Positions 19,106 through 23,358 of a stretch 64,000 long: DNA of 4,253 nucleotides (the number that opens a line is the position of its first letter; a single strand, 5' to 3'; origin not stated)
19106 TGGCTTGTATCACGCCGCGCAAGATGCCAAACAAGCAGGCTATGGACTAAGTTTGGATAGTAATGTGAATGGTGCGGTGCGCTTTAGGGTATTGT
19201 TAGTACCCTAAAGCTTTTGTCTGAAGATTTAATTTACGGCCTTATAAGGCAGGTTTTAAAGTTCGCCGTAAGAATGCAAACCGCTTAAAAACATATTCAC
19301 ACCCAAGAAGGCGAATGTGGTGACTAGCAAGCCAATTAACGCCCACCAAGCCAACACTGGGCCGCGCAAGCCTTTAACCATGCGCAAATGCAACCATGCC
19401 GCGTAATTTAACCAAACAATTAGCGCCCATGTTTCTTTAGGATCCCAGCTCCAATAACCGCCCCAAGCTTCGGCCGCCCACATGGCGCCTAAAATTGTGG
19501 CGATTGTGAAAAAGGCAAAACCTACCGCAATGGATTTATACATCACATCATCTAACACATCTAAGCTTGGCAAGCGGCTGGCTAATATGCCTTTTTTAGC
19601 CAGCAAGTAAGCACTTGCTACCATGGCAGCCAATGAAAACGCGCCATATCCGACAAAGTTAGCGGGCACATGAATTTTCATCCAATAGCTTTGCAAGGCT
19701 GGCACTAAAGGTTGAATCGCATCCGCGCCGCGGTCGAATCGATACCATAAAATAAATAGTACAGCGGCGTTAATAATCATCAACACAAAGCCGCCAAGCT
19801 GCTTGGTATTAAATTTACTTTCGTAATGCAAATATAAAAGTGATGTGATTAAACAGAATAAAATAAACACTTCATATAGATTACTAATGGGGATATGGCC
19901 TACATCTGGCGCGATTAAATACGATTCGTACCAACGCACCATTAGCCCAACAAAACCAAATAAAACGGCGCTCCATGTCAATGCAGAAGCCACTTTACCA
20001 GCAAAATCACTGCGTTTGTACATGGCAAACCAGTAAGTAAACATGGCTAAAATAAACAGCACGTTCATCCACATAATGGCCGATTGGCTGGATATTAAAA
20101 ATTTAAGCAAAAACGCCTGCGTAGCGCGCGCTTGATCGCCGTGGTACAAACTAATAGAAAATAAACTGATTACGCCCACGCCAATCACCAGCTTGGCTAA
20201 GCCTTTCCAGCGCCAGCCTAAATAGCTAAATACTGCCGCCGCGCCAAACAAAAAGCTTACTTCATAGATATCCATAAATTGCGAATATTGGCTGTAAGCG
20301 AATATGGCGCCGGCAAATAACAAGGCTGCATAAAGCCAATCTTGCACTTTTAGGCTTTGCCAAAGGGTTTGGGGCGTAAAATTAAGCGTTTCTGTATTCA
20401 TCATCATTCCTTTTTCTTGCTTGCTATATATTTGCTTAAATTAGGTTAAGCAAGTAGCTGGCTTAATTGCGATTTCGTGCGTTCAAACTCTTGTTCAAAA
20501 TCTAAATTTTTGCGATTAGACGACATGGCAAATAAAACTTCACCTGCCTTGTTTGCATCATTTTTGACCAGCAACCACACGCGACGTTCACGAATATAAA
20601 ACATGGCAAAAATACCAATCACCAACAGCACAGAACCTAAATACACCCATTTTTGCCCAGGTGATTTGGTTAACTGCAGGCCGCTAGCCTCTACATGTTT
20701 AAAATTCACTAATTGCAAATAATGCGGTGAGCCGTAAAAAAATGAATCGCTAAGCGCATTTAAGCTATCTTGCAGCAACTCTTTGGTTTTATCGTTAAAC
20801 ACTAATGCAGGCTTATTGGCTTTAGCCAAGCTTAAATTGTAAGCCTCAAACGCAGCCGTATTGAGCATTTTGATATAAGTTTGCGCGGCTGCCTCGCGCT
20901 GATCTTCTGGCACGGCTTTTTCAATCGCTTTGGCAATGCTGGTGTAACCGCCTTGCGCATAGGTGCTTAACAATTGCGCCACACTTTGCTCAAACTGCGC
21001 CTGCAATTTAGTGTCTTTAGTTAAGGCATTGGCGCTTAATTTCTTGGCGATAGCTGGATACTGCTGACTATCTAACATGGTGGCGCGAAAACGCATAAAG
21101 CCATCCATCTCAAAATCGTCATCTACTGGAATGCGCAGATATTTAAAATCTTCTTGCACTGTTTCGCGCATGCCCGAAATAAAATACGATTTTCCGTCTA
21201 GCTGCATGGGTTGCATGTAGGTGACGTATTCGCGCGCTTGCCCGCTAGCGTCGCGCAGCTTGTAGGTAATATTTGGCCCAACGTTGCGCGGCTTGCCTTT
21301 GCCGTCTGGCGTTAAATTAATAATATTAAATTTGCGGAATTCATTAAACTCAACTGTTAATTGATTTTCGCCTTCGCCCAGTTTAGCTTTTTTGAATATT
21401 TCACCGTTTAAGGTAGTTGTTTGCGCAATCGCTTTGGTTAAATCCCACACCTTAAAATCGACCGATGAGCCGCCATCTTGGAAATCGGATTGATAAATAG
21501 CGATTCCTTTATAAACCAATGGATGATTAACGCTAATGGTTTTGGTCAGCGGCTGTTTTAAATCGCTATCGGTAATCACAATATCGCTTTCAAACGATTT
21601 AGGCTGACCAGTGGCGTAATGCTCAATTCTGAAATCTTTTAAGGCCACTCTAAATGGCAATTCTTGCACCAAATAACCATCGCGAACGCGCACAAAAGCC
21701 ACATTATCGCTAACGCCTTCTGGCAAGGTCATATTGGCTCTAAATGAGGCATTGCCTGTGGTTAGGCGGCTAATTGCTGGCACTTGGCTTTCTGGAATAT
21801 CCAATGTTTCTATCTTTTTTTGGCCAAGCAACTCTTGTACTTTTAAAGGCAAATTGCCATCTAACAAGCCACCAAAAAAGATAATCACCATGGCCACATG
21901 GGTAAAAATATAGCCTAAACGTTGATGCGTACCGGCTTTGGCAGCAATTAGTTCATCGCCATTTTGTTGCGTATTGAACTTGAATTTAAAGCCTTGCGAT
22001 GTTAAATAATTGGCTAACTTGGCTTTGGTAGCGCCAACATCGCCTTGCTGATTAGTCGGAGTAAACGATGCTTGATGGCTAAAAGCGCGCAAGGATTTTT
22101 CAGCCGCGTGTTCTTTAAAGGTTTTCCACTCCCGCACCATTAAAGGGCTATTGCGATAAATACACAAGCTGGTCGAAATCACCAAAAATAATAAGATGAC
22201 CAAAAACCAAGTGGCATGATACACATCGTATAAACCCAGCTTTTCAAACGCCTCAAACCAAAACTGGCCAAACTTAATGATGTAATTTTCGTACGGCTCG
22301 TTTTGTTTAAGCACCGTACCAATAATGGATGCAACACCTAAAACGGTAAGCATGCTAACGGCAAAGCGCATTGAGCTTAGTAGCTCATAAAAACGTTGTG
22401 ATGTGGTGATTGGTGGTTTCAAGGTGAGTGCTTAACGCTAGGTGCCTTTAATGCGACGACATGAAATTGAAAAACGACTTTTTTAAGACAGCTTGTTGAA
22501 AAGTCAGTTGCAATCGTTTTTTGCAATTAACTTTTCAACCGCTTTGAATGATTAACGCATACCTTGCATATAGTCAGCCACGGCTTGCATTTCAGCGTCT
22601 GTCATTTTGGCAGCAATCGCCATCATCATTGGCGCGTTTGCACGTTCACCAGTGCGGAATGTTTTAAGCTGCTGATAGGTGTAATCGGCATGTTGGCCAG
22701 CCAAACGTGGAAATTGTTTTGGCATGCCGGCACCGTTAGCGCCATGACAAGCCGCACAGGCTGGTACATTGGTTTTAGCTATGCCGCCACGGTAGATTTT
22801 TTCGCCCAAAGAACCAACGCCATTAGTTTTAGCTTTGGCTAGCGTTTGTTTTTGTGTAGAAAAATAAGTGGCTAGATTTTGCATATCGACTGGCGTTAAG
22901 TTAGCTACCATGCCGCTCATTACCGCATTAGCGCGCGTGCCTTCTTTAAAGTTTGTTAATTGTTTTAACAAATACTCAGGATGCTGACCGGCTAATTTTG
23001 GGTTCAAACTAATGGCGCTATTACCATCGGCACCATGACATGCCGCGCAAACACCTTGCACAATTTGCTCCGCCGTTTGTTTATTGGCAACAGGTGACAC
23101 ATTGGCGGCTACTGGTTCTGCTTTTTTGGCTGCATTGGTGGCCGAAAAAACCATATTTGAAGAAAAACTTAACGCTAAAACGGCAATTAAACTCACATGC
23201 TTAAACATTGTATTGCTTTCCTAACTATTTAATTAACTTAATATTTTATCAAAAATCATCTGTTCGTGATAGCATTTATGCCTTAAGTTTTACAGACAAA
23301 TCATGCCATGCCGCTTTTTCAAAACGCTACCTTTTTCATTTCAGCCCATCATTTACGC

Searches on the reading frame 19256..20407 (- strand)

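Call 56: search_protein_families(library=ncbifam, proteins=[window:19256-20407:-], max_evalue=0.00001)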
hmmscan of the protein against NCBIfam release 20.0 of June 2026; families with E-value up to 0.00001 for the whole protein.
window:19256-20407:- (383 aa): 5 families
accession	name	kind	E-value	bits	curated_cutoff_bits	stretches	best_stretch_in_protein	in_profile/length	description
TIGR03144.1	cytochr_II_ccsB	equivalog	1.7e-69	234.4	187.6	1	144-381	2-252/252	c-type cytochrome biogenesis protein CcsB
TIGR00353.1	nrfE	subfamily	1.6e-13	50.4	569.05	1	186-377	56-245/578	heme lyase CcmF/NrfE family subunit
NF007691.0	PRK10369.1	subfamily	7.7e-12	44.7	394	1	210-377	133-299/573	heme lyase NrfEFG subunit NrfE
TIGR01191.1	ccmC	subfamily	3.4e-07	30.4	186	1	243-343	13-103/184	heme ABC transporter permease CcmC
TIGR03145.1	cyt_nit_nrfE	subfamily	5.3e-07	28.7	927.3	1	179-377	99-297/631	heme lyase NrfEFG subunit NrfE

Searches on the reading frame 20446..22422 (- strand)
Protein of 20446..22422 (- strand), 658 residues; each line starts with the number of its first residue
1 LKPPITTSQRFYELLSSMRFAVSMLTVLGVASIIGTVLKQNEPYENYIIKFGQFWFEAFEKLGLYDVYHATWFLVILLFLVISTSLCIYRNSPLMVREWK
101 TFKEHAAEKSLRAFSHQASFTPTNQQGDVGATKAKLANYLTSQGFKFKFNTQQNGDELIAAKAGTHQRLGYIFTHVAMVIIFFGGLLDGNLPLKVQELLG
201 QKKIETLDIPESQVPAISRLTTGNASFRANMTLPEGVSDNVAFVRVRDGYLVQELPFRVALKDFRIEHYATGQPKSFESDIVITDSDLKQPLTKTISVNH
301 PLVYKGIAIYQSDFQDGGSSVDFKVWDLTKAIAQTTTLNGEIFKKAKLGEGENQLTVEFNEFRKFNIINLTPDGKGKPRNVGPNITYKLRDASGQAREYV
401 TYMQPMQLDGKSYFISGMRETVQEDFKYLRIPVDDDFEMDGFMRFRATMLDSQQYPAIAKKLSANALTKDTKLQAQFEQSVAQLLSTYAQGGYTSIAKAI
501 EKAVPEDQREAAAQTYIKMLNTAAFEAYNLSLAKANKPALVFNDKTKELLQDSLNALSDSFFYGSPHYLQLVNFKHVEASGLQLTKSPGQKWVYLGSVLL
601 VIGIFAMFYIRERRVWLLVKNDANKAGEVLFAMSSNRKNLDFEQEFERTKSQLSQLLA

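Call 56: search_protein_families(library=ncbifam, proteins=[window:20446-22422:-], max_evalue=0.00001)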
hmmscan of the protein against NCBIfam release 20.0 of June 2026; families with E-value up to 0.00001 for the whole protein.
window:20446-22422:- (658 aa): 0 families

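Call 62: search_protein_families(library=pfam, proteins=[window:20446-22422:-], max_evalue=0.00001)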
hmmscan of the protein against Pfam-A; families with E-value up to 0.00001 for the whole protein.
window:20446-22422:- (658 aa): 1 family
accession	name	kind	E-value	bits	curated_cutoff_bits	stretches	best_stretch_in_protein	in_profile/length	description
PF05140.19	ResB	-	3e-138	462.1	24.6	1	18-647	1-486/486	ResB-like family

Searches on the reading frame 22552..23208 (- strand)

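Call 56: search_protein_families(library=ncbifam, proteins=[window:22552-23208:-], max_evalue=0.00001)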
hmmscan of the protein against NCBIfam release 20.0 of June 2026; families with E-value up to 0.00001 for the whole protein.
window:22552-23208:- (218 aa): 6 families
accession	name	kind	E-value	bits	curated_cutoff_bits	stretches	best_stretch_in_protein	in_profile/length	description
NF049874.1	PdsA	exception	7.5e-15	55.3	330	2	42-119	118-197/198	periplasmic diheme shuttle PdsA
TIGR00782.1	ccoP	equivalog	2.7e-10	40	179.95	1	31-216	94-280/285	cytochrome-c oxidase, cbb3-type subunit III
NF045773.1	cytochro_C550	exception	1.5e-09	37.9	125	0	7-101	17-103/118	cytochrome c550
NF045774.1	cytochro_C551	exception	9.5e-09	35.2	118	0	10-72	5-66/110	cytochrome c551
NF050122.1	bc1_QcrC_actin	exception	1.2e-08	34.6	200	0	112-216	21-116/253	cytochrome bc1 complex diheme cytochrome c subunit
NF011054.0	PRK14486.1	equivalog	3.1e-06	26.9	447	0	24-121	199-292/294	putative bifunctional cbb3-type cytochrome c oxidase subunit II/cytochrome c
